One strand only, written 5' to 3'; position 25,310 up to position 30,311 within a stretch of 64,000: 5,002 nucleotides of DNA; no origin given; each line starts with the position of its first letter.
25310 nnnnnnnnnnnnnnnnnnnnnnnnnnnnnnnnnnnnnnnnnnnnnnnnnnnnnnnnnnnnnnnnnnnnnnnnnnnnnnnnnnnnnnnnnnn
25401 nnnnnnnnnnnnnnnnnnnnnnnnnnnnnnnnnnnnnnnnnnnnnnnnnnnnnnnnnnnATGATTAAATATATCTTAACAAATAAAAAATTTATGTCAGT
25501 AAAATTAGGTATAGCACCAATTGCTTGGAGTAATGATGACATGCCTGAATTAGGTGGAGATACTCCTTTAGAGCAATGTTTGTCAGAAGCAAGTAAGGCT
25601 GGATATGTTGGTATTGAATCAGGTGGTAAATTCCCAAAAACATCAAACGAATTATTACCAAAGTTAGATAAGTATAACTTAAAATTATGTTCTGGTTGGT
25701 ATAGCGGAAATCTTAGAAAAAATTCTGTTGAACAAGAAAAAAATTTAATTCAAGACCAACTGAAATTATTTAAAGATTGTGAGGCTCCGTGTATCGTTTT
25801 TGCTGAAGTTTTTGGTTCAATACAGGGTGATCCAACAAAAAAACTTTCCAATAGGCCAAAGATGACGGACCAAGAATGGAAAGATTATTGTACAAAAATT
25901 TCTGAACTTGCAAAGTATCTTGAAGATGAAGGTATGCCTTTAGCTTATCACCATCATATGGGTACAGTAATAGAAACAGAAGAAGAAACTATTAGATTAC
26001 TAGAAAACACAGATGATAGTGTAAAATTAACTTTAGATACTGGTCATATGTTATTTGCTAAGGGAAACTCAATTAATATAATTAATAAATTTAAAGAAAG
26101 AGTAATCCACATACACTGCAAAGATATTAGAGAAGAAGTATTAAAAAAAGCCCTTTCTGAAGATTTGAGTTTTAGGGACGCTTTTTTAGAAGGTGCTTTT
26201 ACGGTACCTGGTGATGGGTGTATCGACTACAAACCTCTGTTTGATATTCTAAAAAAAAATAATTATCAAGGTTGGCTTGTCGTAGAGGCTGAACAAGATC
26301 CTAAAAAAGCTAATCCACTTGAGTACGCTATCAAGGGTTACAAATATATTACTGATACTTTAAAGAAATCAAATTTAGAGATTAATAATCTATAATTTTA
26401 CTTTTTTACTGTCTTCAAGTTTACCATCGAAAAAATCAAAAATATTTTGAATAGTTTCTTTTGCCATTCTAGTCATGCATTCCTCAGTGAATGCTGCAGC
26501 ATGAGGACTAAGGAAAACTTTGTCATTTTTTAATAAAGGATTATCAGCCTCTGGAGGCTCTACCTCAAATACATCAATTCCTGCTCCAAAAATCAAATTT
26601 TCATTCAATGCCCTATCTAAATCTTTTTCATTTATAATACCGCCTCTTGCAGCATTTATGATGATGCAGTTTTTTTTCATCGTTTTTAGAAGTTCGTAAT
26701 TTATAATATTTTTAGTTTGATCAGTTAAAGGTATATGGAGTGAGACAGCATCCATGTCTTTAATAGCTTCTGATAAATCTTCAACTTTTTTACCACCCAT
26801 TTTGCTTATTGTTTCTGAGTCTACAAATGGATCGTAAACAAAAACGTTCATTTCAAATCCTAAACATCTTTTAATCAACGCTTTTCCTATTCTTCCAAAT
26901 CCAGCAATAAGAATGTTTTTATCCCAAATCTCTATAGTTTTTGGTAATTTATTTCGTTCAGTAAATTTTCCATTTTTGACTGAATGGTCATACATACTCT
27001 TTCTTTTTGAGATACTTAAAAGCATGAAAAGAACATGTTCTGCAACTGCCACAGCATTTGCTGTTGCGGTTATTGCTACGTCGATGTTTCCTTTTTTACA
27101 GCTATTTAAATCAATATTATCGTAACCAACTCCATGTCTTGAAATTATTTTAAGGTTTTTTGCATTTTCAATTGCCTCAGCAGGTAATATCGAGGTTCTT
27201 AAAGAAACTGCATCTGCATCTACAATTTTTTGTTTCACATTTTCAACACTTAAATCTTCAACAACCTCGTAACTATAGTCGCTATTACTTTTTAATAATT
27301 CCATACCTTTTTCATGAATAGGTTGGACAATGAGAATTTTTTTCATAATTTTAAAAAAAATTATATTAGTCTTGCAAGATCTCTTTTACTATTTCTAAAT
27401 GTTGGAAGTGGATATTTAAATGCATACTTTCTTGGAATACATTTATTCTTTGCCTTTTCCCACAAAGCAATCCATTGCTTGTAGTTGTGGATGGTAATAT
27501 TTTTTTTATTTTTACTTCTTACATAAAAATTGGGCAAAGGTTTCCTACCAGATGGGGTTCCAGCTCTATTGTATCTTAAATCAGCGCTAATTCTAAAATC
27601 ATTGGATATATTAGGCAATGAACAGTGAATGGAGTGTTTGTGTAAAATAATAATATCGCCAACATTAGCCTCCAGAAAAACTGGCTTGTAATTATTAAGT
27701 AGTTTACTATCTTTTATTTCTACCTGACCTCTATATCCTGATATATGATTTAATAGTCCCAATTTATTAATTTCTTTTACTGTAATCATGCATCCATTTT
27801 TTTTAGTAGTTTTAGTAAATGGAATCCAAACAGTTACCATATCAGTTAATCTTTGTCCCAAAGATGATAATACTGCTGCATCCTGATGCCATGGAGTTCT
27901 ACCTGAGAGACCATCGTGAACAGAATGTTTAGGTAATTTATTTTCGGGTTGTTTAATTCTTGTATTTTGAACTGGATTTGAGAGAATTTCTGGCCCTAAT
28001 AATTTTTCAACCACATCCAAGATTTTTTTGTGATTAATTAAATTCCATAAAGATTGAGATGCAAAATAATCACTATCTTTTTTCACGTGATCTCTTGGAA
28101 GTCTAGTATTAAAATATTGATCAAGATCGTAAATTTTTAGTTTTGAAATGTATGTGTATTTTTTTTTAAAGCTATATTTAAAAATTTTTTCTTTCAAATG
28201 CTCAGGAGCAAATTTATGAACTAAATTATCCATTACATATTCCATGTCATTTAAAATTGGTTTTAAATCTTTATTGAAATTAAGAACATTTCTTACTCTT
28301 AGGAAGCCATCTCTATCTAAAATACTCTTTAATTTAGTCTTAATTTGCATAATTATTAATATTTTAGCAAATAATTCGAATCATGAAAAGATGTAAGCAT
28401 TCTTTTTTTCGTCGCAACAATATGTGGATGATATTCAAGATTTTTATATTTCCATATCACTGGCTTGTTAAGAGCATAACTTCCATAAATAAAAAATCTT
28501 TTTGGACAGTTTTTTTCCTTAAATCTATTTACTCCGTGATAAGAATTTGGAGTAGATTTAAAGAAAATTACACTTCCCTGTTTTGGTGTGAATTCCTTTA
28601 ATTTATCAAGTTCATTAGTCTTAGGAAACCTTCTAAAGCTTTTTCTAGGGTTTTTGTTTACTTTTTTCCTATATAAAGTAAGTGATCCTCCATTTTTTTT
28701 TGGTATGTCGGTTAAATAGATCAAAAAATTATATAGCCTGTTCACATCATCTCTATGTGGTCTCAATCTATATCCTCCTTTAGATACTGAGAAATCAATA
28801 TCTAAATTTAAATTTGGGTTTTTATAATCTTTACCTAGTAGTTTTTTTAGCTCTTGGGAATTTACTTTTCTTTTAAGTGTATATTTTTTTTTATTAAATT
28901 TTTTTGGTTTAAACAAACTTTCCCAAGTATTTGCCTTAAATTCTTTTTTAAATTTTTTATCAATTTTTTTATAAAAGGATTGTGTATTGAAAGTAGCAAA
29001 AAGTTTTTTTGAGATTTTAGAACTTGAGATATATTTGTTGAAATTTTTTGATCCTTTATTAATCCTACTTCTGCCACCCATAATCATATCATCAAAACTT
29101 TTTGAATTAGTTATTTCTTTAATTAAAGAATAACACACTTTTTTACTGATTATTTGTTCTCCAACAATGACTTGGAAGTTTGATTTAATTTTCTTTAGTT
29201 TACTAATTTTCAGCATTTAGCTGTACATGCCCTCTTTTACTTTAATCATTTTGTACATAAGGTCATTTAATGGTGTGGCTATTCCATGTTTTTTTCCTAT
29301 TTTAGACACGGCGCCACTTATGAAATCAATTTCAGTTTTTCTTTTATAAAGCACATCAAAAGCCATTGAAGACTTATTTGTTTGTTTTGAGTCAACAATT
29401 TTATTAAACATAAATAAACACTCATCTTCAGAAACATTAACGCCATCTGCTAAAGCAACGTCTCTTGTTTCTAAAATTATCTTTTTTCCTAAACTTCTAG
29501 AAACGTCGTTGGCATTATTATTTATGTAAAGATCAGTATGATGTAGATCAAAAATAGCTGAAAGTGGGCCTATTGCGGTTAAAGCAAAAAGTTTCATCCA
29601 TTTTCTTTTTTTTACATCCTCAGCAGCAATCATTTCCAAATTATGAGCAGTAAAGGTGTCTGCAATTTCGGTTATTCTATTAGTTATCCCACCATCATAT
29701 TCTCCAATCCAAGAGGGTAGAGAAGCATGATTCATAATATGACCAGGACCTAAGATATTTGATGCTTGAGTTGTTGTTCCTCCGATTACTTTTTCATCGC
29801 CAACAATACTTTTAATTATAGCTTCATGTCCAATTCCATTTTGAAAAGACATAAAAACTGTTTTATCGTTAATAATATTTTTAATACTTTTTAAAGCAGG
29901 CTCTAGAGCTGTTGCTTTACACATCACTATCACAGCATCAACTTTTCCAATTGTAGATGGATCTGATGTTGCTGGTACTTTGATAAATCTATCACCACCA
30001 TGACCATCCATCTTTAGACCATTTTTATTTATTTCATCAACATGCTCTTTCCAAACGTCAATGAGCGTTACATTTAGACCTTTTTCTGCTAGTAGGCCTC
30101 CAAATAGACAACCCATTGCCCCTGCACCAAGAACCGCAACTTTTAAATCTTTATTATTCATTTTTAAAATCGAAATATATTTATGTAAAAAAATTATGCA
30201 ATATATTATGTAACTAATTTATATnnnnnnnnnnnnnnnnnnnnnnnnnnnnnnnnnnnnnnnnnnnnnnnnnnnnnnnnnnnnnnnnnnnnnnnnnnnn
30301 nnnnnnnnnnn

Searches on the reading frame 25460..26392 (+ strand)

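Call 22: search_protein_families(library=pfam, proteins=[window:25460-26392:+], max_evalue=0.001)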
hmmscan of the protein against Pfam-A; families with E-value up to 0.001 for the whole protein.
window:25460-26392:+ (311 aa): 1 family
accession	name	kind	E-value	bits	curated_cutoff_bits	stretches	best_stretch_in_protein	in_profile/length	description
PF01261.30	AP_endonuc_2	-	2e-32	113.3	31.1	1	42-291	2-240/249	Xylose isomerase-like TIM barrel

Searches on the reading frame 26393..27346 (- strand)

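Call 3: search_protein_families(library=pfam, proteins=[window:26393-27346:-], max_evalue=0.001)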
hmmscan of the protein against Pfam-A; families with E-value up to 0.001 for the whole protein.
window:26393-27346:- (318 aa): 5 families
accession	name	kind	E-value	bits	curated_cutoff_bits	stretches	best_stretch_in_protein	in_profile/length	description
PF02826.25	2-Hacid_dh_C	-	2.6e-52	177.2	25.1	1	107-284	2-178/178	D-isomer specific 2-hydroxyacid dehydrogenase, NAD binding domain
PF00389.36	2-Hacid_dh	-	1.7e-29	102.7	24.6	1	4-310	1-128/134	D-isomer specific 2-hydroxyacid dehydrogenase, catalytic domain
PF00670.27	AdoHcyase_NAD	-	2.4e-06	28.2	27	1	140-233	21-110/162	S-adenosyl-L-homocysteine hydrolase, NAD binding domain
PF03446.21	NAD_binding_2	-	5.1e-06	27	21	1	145-249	2-109/161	NAD binding domain of 6-phosphogluconate dehydrogenase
PF03720.21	UDPG_MGDP_dh_C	-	8.7e-05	23.3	30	1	157-229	22-94/103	UDP-glucose/GDP-mannose dehydrogenase family, UDP binding domain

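Call 4: search_protein_families(library=ncbifam, proteins=[window:26393-27346:-], max_evalue=0.00001)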
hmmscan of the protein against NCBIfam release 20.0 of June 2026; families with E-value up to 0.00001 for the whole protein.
window:26393-27346:- (318 aa): 25 families
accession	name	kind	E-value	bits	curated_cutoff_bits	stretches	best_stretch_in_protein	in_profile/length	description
TIGR01327.1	PGDH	equivalog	6.5e-81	272.7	454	1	3-310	1-305/525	phosphoglycerate dehydrogenase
NF009714.1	PRK13243.1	equivalog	8.7e-60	202.8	455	1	3-310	4-317/332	glyoxylate reductase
NF006263.0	PRK08410.1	equivalog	2.4e-53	181.6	389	1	27-308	26-309/311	D-2-hydroxyacid dehydrogenase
NF005069.0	PRK06487.1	equivalog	1.7e-49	168.6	448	1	26-309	31-314/320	2-hydroxyacid dehydrogenase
NF008759.0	PRK11790.1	equivalog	5.1e-46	157.2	404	1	2-307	12-318/410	phosphoglycerate dehydrogenase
NF011938.0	PRK15409.1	equivalog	5.2e-44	150.6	492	1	25-312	24-315/324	glyoxylate/hydroxypyruvate reductase GhrB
NF005750.0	PRK07574.1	equivalog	1.7e-43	149.1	329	1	34-309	81-360/386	NAD-dependent formate dehydrogenase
NF041369.1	Dhydh_Halo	equivalog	1.2e-39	136.4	400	1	31-301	21-290/305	D-2-hydroxyacid dehydrogenase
NF005387.0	PRK06932.1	equivalog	1.3e-37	129.5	492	1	28-306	29-310/314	2-hydroxyacid dehydrogenase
NF005027.0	PRK06436.1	equivalog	5.7e-33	114.3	261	1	37-310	16-284/303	2-hydroxyacid dehydrogenase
NF006374.0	PRK08605.1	subfamily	1.3e-32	113.2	356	1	31-304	34-320/332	D-lactate dehydrogenase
NF000492.1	vanH_gen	exception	2.2e-30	105.8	540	1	59-305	62-310/312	D-lactate dehydrogenase VanH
NF001309.0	PRK00257.1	equivalog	3.5e-27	95.4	434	1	140-309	114-281/379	4-phosphoerythronate dehydrogenase PdxB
NF009127.0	PRK12480.1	equivalog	4.3e-27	95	579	1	63-292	68-306/330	D-lactate dehydrogenase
NF000371.1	vanH_Agroup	exception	3.5e-26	92.2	700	1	63-305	70-315/322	VanH-A/VanH-Pt family D-lactate dehydrogenase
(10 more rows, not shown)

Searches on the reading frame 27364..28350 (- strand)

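Call 3: search_protein_families(library=pfam, proteins=[window:27364-28350:-], max_evalue=0.001)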
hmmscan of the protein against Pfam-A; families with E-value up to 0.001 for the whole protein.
window:27364-28350:- (329 aa): 1 family
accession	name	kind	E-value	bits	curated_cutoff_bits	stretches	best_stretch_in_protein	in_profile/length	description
PF05721.19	PhyH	-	3.6e-16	60.5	22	1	12-254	2-212/213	Phytanoyl-CoA dioxygenase (PhyH)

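Call 4: search_protein_families(library=ncbifam, proteins=[window:27364-28350:-], max_evalue=0.00001)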
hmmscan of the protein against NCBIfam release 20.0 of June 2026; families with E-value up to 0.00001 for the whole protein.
window:27364-28350:- (329 aa): 3 families
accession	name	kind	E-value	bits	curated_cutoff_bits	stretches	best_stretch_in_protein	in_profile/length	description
NF045813.1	DxPntBtaHylase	equivalog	1.4e-10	41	550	1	94-274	83-261/285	1-deoxypentalenic acid 11-beta-hydroxylase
TIGR04324.1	SpoChoClust_2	subfamily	1e-09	38.3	150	1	151-283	110-237/248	sporadic carbohydrate cluster 2OG-Fe(II) oxygenase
TIGR01762.1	chlorin-enz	subfamily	6.6e-07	28.9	226.3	0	96-190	62-152/288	chlorinating enzyme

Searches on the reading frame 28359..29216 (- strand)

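Call 3: search_protein_families(library=pfam, proteins=[window:28359-29216:-], max_evalue=0.001)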
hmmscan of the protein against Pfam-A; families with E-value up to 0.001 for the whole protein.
window:28359-29216:- (286 aa): 2 families
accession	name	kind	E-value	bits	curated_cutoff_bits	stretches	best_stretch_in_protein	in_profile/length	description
PF13640.12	2OG-FeII_Oxy_3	-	2.5e-10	41.6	27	1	145-243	6-93/98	2OG-Fe(II) oxygenase superfamily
PF13661.12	2OG-FeII_Oxy_4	-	3.1e-07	31.2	27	1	148-241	9-91/98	2OG-Fe(II) oxygenase superfamily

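Call 4: search_protein_families(library=ncbifam, proteins=[window:28359-29216:-], max_evalue=0.00001)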
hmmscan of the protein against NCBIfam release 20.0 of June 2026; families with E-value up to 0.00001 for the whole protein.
window:28359-29216:- (286 aa): 0 families

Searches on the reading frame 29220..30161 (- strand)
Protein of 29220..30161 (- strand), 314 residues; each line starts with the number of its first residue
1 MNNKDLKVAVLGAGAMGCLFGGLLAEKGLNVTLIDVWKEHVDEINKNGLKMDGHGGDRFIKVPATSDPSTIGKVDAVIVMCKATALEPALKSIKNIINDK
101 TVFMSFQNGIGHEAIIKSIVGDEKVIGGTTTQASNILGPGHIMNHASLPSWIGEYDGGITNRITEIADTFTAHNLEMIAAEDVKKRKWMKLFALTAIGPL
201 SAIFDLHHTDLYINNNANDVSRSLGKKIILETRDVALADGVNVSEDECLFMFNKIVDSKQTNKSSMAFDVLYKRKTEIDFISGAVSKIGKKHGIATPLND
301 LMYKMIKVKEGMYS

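Call 3: search_protein_families(library=pfam, proteins=[window:29220-30161:-], max_evalue=0.001)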
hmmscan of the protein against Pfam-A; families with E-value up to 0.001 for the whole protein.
window:29220-30161:- (314 aa): 6 families
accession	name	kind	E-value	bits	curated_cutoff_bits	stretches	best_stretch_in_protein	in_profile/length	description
PF02558.23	ApbA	-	6.9e-40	136.5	22.2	1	8-156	1-149/150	Ketopantoate reductase PanE/ApbA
PF08546.17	ApbA_C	-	3.3e-27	95.7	22.7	1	182-310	1-125/125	Ketopantoate reductase PanE/ApbA C terminal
PF01210.29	NAD_Gly3P_dh_N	-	1e-07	32.5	23.1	1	7-120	1-118/158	NAD-dependent glycerol-3-phosphate dehydrogenase N-terminus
PF03721.20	UDPG_MGDP_dh_N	-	8.1e-06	26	27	1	7-59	2-54/187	UDP-glucose/GDP-mannose dehydrogenase family, NAD binding domain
PF02737.24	3HCDH_N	-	1.1e-05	25.9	22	1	7-47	1-41/180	3-hydroxyacyl-CoA dehydrogenase, NAD binding domain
PF03446.21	NAD_binding_2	-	8.3e-05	23.1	21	1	7-85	1-67/161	NAD binding domain of 6-phosphogluconate dehydrogenase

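Call 4: search_protein_families(library=ncbifam, proteins=[window:29220-30161:-], max_evalue=0.00001)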
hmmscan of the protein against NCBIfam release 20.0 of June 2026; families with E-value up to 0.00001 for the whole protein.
window:29220-30161:- (314 aa): 18 families
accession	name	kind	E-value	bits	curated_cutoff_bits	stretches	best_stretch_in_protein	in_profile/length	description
TIGR00745.1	apbA_panE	subfamily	2.5e-70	237.1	141.35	1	7-311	1-303/305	2-dehydropantoate 2-reductase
NF005088.0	PRK06522.1-2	subfamily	4.1e-58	196.9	371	1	6-312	1-304/308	2-dehydropantoate 2-reductase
NF005092.1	PRK06522.2-3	equivalog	1.9e-49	168.5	500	1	6-310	1-295/296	2-dehydropantoate 2-reductase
NF005091.0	PRK06522.2-2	equivalog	3.2e-48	164.5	252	1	7-309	3-296/302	2-dehydropantoate 2-reductase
NF005087.0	PRK06522.1-1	equivalog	2.2e-40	138.6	351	1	6-313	1-292/296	2-dehydropantoate 2-reductase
NF005089.0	PRK06522.1-4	subfamily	6.1e-40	137.6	223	2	6-110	1-104/326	2-dehydropantoate 2-reductase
NF004887.0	PRK06249.1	equivalog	8.3e-39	133.6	360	1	2-308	2-309/316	putative 2-dehydropantoate 2-reductase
NF009543.0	PRK12921.1-5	equivalog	1.2e-37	129.7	339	1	6-310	1-303/305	oxidoreductase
NF005094.0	PRK06522.2-5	equivalog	1.3e-36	126.5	382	1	7-308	2-300/307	2-dehydropantoate 2-reductase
NF006083.0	PRK08229.1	equivalog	1.6e-30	106.2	371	2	6-192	3-187/341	2-dehydropantoate 2-reductase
NF005093.0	PRK06522.2-4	equivalog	6.3e-30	104.6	308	1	5-310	3-297/304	2-dehydropantoate 2-reductase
NF004311.0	PRK05708.1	equivalog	1.2e-25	90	378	1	8-303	5-290/305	putative 2-dehydropantoate 2-reductase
NF009542.0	PRK12921.1-4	equivalog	3.1e-17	62.8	288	1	164-309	142-282/286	oxidoreductase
NF009541.0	PRK12921.1-1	equivalog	3.9e-16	59.2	338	1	4-305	4-288/297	oxidoreductase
NF005090.0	PRK06522.2-1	equivalog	6.8e-15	55.1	496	1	6-308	3-291/296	2-dehydropantoate 2-reductase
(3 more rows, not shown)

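Call 33: search_solved_structures(query=window:29220-30161:-, max_evalue=1e-10)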
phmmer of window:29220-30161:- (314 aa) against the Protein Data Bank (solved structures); distinct sequences matched with E-value up to 1e-10: 16.
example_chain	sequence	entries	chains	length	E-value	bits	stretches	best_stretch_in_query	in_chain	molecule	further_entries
3hwr_A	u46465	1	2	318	2.5e-35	125.4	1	5-310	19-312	2-dehydropantoate 2-reductase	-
3wfi_A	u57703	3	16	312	5.4e-34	121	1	6-311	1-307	2-dehydropantoate 2-reductase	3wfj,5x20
2ew2_A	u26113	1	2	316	2.6e-33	118.8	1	6-311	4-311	2-dehydropantoate 2-reductase, putative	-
8wl1_A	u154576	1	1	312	1.2e-30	110.1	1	6-310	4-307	2-dehydropantoate 2-reductase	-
8wl3_A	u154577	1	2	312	1.4e-30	109.8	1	6-310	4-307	2-dehydropantoate 2-reductase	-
8wl4_A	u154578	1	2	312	2.1e-30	109.3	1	6-310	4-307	2-dehydropantoate 2-reductase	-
5hws_A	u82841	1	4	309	1.4e-29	106.5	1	7-311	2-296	2-dehydropantoate 2-reductase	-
5ayv_A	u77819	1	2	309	2.7e-29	105.6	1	7-311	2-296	2-dehydropantoate 2-reductase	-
3hn2_A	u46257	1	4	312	3.1e-25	92.3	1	5-307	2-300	2-dehydropantoate 2-reductase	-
2ofp_A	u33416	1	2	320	2.8e-18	69.4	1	5-313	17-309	Ketopantoate reductase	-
1yjq_A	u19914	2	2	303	5.7e-18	68.4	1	6-313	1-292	2-dehydropantoate 2-reductase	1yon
1ks9_A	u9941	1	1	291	2e-17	66.6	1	6-310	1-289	2-DEHYDROPANTOATE 2-REDUCTASE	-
3i83_A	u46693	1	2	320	1.2e-16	64.1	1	6-310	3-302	2-dehydropantoate 2-reductase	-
3ghy_A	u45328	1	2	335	1.5e-13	53.9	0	7-110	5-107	Ketopantoate reductase protein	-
6k1r_A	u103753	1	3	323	1.9e-13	53.6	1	9-298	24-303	Probable 2-dehydropantoate 2-reductase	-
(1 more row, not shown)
